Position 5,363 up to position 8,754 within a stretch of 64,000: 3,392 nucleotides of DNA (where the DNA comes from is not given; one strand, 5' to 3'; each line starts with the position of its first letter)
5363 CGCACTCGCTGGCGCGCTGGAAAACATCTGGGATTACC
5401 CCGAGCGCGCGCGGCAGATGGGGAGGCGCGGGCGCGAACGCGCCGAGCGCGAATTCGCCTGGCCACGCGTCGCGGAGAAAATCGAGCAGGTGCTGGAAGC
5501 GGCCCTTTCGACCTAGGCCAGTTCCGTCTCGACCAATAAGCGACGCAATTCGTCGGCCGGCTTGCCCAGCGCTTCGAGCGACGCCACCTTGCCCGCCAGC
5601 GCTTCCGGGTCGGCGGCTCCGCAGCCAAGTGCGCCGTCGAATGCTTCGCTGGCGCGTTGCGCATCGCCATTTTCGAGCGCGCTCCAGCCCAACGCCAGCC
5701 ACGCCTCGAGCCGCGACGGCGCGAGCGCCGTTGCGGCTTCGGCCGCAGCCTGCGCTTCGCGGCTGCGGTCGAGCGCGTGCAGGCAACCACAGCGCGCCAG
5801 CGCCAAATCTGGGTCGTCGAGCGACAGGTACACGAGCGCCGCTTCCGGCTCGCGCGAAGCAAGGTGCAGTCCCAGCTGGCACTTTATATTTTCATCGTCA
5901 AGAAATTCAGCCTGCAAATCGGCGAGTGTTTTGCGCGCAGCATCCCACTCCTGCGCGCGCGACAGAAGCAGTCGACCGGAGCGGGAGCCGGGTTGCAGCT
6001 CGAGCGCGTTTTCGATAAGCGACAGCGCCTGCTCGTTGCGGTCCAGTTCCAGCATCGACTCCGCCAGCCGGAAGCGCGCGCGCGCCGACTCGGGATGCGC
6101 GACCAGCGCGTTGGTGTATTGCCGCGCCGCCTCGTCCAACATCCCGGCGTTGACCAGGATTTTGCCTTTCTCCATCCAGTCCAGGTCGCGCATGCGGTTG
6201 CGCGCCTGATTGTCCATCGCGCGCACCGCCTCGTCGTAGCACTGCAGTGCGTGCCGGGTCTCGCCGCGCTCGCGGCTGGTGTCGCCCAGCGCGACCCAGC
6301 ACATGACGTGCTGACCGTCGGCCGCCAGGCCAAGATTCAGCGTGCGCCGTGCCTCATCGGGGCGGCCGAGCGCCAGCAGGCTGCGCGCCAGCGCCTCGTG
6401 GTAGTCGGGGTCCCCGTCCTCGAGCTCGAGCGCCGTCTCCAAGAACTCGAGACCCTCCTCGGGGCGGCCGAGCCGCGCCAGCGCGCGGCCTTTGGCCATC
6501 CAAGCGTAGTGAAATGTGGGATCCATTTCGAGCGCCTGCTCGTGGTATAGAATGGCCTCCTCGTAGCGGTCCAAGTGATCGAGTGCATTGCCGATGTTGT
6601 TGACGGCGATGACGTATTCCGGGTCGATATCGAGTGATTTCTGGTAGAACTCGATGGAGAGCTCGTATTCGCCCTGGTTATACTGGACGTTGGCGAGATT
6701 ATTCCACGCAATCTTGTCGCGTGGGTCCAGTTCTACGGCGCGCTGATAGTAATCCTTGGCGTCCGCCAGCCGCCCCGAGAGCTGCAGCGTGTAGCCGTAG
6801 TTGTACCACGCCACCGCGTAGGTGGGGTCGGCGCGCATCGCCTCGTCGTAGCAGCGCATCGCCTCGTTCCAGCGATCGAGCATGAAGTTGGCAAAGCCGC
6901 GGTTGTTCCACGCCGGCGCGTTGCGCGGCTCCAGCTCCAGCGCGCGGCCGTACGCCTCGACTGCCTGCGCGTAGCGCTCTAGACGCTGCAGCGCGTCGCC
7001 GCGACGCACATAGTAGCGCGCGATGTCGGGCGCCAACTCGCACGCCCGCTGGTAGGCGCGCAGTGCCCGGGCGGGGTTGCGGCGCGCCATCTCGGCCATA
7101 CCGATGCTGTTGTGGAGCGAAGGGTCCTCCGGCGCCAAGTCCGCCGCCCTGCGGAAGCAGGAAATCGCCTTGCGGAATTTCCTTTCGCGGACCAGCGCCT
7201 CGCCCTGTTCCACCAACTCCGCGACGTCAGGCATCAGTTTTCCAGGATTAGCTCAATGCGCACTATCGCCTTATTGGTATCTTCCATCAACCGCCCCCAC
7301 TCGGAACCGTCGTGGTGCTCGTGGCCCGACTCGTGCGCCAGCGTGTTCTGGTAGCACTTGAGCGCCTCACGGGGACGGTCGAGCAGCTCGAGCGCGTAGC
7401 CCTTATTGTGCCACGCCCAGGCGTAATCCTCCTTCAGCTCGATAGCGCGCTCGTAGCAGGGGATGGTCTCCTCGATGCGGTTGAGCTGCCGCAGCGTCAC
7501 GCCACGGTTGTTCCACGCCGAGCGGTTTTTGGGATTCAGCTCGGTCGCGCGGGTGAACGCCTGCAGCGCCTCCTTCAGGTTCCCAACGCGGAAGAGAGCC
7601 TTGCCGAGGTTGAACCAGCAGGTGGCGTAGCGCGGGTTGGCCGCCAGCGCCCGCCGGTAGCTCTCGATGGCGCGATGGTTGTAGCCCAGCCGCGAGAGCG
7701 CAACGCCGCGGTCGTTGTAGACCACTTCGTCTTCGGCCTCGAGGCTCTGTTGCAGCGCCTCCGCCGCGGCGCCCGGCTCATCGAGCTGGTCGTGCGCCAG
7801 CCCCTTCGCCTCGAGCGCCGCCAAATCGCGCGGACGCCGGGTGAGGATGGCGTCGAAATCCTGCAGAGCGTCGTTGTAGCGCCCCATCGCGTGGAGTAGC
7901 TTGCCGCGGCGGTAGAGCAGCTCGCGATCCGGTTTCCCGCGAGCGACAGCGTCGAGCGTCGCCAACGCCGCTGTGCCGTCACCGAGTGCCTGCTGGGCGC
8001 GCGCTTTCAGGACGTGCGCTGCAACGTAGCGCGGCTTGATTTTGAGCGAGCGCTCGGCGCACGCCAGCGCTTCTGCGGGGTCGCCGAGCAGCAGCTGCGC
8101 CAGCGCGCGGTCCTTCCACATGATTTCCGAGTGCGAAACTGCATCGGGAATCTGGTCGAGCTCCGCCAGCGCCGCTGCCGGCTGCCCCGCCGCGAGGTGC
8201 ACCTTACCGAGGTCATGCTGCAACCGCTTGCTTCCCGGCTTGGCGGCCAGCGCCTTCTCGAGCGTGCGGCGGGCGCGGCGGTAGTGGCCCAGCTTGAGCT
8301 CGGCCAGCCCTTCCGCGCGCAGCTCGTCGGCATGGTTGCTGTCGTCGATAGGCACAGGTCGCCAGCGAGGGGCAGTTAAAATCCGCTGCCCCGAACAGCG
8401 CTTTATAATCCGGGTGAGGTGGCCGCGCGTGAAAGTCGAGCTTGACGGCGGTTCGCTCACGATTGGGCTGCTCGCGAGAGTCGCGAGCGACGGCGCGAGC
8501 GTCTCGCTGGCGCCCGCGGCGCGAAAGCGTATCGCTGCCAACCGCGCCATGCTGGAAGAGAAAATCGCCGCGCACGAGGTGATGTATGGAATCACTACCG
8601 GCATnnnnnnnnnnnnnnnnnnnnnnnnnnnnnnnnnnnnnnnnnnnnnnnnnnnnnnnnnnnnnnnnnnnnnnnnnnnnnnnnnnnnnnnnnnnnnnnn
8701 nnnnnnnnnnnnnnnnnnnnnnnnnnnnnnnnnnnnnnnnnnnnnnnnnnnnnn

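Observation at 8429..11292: HAL/PAL-family enzyme with Ala-Cys-Gly in place of the canonical Ala-Ser-Gly MIO triad, paired with a class-III aminotransferase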

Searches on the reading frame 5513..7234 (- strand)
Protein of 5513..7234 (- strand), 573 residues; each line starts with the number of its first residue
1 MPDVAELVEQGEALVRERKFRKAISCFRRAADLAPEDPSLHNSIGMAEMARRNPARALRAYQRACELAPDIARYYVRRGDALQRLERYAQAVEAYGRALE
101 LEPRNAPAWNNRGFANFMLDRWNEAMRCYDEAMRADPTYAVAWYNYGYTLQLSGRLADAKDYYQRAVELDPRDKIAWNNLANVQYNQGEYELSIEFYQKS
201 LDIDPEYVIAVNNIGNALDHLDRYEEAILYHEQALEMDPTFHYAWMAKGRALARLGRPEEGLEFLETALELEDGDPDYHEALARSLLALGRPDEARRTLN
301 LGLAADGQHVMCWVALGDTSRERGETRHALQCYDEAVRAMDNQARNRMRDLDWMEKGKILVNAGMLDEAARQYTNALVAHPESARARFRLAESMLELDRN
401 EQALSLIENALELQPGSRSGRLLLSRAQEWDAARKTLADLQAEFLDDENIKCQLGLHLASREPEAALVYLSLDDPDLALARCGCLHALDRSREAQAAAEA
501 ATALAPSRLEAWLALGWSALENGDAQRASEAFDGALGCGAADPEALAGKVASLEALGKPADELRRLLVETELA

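Call 6: search_protein_families(library=pfam, proteins=[window:5513-7234:-])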
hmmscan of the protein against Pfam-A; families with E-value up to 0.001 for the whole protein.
window:5513-7234:- (573 aa): 29 families (the best 25 are shown)
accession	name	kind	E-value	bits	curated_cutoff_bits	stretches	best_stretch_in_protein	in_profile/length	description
PF07719.23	TPR_2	-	2.1e-71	230.6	27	6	141-173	2-34/34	Tetratricopeptide repeat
PF00515.34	TPR_1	-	1.8e-64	211.5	27.8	5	176-207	3-34/34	Tetratricopeptide repeat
PF13432.12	TPR_16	-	3.9e-52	174.6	32.7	6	153-206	10-63/65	Tetratricopeptide repeat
PF13181.12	TPR_8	-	1.1e-51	169.1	25.7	4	142-172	3-33/34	Tetratricopeptide repeat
PF13431.12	TPR_17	-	3.4e-51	167.7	24.4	4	128-160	1-33/34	Tetratricopeptide repeat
PF13414.12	TPR_11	-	3.5e-45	151.9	26.8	4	79-119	1-41/42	TPR repeat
PF13428.12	TPR_14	-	2e-44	145.9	23.5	4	141-182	2-43/44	Tetratricopeptide repeat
PF14559.12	TPR_19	-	9.6e-39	132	25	5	223-284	6-67/68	Tetratricopeptide repeat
PF13424.12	TPR_12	-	2.3e-35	121.1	30.1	4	176-238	5-75/77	Tetratricopeptide repeat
PF13176.12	TPR_7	-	2.6e-25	86.7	27.9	0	212-239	3-32/36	Tetratricopeptide repeat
PF13371.12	TPR_9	-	1.9e-21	76.3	35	3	82-138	5-61/73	Tetratricopeptide repeat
PF23914.1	TPR_CcmH_CycH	-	9.7e-21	74.7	42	3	99-202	43-149/158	Cytochrome c-type biogenesis protein H TPR domain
PF13174.12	TPR_6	-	2.1e-18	66.1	26.3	0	142-171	2-31/33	Tetratricopeptide repeat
PF12895.13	ANAPC3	-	4.6e-18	65.7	27.2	1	222-299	3-79/82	Anaphase-promoting complex, cyclosome, subunit 3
PF13374.12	TPR_10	-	2.7e-10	40.3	27.5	0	212-237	6-31/42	Tetratricopeptide repeat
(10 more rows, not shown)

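Call 7: search_protein_families(library=ncbifam, proteins=[window:5513-7234:-])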
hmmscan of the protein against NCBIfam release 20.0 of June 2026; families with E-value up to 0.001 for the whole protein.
window:5513-7234:- (573 aa): 28 families (the best 25 are shown)
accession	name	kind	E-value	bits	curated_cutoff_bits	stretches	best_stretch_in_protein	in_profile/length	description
NF040959.1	MamA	equivalog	9e-41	139.6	200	4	80-204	79-203/204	magnetosome protein MamA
TIGR02917.1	PEP_TPR_lipo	equivalog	1.3e-39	135.8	312.2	3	10-199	369-558/899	XrtA/PEP-CTERM system TPR-repeat protein PrsT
TIGR02552.1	LcrH_SycD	equivalog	4.5e-34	117.1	104.8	3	143-237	21-115/136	SycD/LcrH family type III secretion system chaperone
TIGR02521.1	type_IV_pilW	equivalog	8.2e-30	104.1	154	2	45-199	38-194/234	type IV pilus biogenesis/stability protein PilW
NF033920.0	C39_PA2778_fam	equivalog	9.1e-29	100.6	150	3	75-171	159-255/255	PA2778 family cysteine peptidase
NF033762.1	social_mot_Tgl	equivalog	1.5e-24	86.7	225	3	123-217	48-145/252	social motility TPR repeat lipoprotein Tgl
TIGR00990.1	3a0801s09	subfamily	1.2e-23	83.7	757.25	2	19-158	309-451/615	mitochondrial import receptor subunit TOM70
NF033758.1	gliding_GltE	equivalog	5.5e-21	75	225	2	29-140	213-324/411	adventurous gliding motility TPR repeat lipoprotein GltE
NF052415.1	T3SS_chap_SctY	equivalog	8.7e-19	68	70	2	222-300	20-101/106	type III secretion apparatus assembly chaperone SctY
NF053607.1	CHU_0125_OmpA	equivalog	5.7e-16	58.2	620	1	181-273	26-118/639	CHU_0125 family OmpA-like outer membrane integrity protein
NF008391.2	PRK11189.1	equivalog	6.5e-15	55.4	250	2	36-137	70-164/297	lipoprotein NlpI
NF008757.0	PRK11788.1-5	equivalog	7.2e-15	55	363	2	154-270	194-310/388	lipopolysaccharide assembly protein LapB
NF047507.1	TPR_BatC_Lepto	exception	7.1e-14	51.8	175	0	7-111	27-135/214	TPR repeat-containing protein BatC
TIGR03939.1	PGA_TPR_OMP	equivalog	8.1e-13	47.5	366.65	1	12-111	94-193/800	poly-beta-1,6 N-acetyl-D-glucosamine export porin PgaA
NF002725.1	PRK02603.1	equivalog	3.4e-12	46.7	143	1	140-222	35-120/173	photosystem I assembly protein Ycf3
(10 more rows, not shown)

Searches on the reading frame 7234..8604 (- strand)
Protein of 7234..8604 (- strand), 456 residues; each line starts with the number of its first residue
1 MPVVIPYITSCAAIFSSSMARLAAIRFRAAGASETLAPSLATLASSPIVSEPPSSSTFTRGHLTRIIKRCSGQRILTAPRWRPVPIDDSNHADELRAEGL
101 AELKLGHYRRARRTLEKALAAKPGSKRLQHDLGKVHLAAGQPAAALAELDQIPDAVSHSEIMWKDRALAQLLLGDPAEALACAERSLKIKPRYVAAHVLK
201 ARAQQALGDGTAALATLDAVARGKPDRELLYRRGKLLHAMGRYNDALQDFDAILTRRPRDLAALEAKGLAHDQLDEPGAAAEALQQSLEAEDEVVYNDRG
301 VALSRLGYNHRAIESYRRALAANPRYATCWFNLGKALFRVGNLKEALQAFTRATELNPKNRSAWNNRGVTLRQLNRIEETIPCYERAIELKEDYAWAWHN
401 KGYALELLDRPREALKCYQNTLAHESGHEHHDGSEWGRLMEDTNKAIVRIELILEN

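Call 6: search_protein_families(library=pfam, proteins=[window:7234-8604:-])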
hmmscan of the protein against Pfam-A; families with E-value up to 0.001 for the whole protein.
window:7234-8604:- (456 aa): 25 families
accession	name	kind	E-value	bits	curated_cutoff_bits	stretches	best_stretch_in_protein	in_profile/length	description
PF00515.34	TPR_1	-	7.9e-46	152.5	27.8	5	327-360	1-34/34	Tetratricopeptide repeat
PF07719.23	TPR_2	-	1.3e-41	137.7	27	3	327-360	1-34/34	Tetratricopeptide repeat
PF13181.12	TPR_8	-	2.4e-35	118.1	25.7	2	328-360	2-34/34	Tetratricopeptide repeat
PF13432.12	TPR_16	-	4.9e-31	107.2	32.7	4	298-359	2-63/65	Tetratricopeptide repeat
PF14559.12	TPR_19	-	6.9e-28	97.2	25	3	103-158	2-57/68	Tetratricopeptide repeat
PF13414.12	TPR_11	-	3.9e-27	94.1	26.8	3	371-406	4-39/42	TPR repeat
PF13428.12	TPR_14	-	2.6e-26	89.9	23.5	2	329-367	3-41/44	Tetratricopeptide repeat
PF13431.12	TPR_17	-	3.2e-25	86.7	24.4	2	316-348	2-34/34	Tetratricopeptide repeat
PF13424.12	TPR_12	-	2.1e-24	85.9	30.1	2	308-356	18-74/77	Tetratricopeptide repeat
PF13371.12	TPR_9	-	2.4e-21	76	35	2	310-362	12-64/73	Tetratricopeptide repeat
PF01239.28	PPTA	-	4.2e-12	45.4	29.5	1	343-374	1-32/32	Protein prenyltransferase alpha subunit repeat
PF03704.23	BTAD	-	1.7e-10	41.9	22.1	1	278-355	47-124/146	Bacterial transcriptional activator domain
PF13176.12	TPR_7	-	1.8e-10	40.5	27.9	0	301-322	7-28/36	Tetratricopeptide repeat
PF12895.13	ANAPC3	-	3e-10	40.7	27.2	0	157-219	22-81/82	Anaphase-promoting complex, cyclosome, subunit 3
PF13174.12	TPR_6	-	5.1e-10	39.8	26.3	0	229-258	2-31/33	Tetratricopeptide repeat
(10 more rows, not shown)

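Call 7: search_protein_families(library=ncbifam, proteins=[window:7234-8604:-])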
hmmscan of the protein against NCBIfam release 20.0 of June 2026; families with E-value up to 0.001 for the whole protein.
window:7234-8604:- (456 aa): 24 families
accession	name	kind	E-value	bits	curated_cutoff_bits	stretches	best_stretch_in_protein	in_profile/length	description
NF040959.1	MamA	equivalog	1.1e-27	96.9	200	2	299-419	77-197/204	magnetosome protein MamA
TIGR02917.1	PEP_TPR_lipo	equivalog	2.3e-21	75.4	312.2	3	168-293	165-293/899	XrtA/PEP-CTERM system TPR-repeat protein PrsT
TIGR02521.1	type_IV_pilW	equivalog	5e-18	65.5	154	1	279-398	49-172/234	type IV pilus biogenesis/stability protein PilW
NF033920.0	C39_PA2778_fam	equivalog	8.5e-17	61.4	150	1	301-391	164-254/255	PA2778 family cysteine peptidase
TIGR02552.1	LcrH_SycD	equivalog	2.8e-14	53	104.8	1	302-361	61-120/136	SycD/LcrH family type III secretion system chaperone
NF008391.2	PRK11189.1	equivalog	5e-14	52.5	250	1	295-379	67-151/297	lipoprotein NlpI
TIGR00990.1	3a0801s09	subfamily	2.7e-12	46.2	757.25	2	154-251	325-423/615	mitochondrial import receptor subunit TOM70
NF052415.1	T3SS_chap_SctY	equivalog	3.4e-12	46.8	70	0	163-219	43-102/106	type III secretion apparatus assembly chaperone SctY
NF033762.1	social_mot_Tgl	equivalog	6e-12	45.4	225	1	328-423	32-128/252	social motility TPR repeat lipoprotein Tgl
NF047507.1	TPR_BatC_Lepto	exception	9.9e-12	44.8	175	0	329-366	98-135/214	TPR repeat-containing protein BatC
NF047371.1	FlcA_CTERM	equivalog_domain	3.8e-10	38.9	300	1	184-390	337-536/646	periplasmic flagellar collar protein FlcA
NF008520.0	PRK11447.1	equivalog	5.2e-08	31.1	858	1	285-365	261-343/1157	cellulose synthase complex outer membrane protein BcsC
NF040561.1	PrimPol_Msp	equivalog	5.9e-08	31.7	200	0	315-383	13-80/515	CRISPR-associated primase-polymerase type A1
TIGR03939.1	PGA_TPR_OMP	equivalog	8.7e-08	30.8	366.65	1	92-289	19-216/800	poly-beta-1,6 N-acetyl-D-glucosamine export porin PgaA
NF033758.1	gliding_GltE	equivalog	1.2e-07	31.1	225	1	268-394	229-351/411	adventurous gliding motility TPR repeat lipoprotein GltE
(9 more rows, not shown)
